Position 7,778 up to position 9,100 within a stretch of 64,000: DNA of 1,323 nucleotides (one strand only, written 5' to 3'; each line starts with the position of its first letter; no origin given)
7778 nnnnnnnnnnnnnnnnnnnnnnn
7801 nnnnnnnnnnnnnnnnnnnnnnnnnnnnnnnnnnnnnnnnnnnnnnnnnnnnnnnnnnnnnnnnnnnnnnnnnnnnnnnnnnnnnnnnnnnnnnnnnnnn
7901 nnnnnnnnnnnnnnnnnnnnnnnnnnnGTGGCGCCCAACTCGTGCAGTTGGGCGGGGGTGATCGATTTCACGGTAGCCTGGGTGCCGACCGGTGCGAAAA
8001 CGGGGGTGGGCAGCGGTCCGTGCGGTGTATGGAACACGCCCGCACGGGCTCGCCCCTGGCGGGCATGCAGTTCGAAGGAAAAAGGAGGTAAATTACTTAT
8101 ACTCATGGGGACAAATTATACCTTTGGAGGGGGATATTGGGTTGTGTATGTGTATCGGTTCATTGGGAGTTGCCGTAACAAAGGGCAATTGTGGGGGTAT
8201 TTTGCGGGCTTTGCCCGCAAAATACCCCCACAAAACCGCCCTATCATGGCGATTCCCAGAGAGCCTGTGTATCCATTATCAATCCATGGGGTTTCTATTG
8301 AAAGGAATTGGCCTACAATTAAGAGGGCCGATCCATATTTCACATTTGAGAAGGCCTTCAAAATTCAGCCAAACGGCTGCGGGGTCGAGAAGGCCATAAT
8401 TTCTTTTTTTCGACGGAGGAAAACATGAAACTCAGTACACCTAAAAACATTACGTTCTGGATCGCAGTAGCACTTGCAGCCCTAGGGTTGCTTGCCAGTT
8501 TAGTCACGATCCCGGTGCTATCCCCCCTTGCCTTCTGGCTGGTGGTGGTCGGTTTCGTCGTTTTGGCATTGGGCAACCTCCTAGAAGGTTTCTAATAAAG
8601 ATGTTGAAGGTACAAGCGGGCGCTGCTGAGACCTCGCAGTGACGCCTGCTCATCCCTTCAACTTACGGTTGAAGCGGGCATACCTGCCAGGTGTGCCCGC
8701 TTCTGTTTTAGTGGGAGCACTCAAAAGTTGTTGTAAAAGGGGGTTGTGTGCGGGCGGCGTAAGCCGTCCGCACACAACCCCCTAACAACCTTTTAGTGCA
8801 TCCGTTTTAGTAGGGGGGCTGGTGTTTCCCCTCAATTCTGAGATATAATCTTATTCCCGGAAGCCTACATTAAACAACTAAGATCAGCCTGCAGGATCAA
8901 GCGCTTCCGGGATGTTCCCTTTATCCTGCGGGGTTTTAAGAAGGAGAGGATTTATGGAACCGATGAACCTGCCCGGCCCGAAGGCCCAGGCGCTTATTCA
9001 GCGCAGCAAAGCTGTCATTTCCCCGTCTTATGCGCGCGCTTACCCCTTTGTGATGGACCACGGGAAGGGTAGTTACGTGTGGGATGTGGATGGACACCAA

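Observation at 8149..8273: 109-bp MITE-like structured element with a perfect 8-bp flanking duplication (family 1)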

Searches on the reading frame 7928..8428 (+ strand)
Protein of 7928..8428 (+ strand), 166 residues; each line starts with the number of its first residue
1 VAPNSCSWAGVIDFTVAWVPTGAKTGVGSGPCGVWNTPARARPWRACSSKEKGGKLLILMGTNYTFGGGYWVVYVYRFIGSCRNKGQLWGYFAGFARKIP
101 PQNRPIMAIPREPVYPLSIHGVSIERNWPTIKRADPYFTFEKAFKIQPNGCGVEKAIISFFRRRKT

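Call 27: search_protein_families(library=pfam, proteins=[window:7928-8428:+])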
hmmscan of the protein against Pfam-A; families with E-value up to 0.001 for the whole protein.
window:7928-8428:+ (166 aa): 0 families

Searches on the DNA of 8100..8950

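Call 49: search_rna_families(source=window, start=8100, end=8950, threshold=evalue, max_evalue=1)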
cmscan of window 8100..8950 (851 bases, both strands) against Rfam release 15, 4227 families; matches with E-value up to 1: 9.
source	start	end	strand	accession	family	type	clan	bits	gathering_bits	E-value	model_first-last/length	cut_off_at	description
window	8180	8244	-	RF03174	mir-4803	Gene; miRNA;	-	26.6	90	0.013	1-74/74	no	mir-4803 microRNA precursor family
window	8155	8237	+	RF01213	snoR103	Gene; snRNA; snoRNA; HACA-box;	-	26.3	50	0.13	1-106/106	no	Small nucleolar RNA snoR103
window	8738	8784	-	RF03953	mir-5350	Gene; miRNA;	-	26.2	90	0.008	1-74/74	no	mir-5350 microRNA precursor family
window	8190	8232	+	RF03174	mir-4803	Gene; miRNA;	-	24.5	90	0.046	1-74/74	no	mir-4803 microRNA precursor family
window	8176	8265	-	RF02794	Pab19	Gene; snRNA; snoRNA; HACA-box;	-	22.3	55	0.34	1-102/102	no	Pab19 RNA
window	8184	8235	+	RF03212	mir-2788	Gene; miRNA;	-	20.4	62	0.12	1-92/92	no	mir-2788 microRNA precursor family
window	8170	8246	+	RF00659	mir-365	Gene; miRNA;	-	20.2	62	0.28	1-86/86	no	mir-365 microRNA precursor family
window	8190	8232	+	RF00935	mir-876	Gene; miRNA;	-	20.1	88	0.36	1-81/81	no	mir-876 microRNA precursor family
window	8190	8232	-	RF00935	mir-876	Gene; miRNA;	-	20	88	0.38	1-81/81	no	mir-876 microRNA precursor family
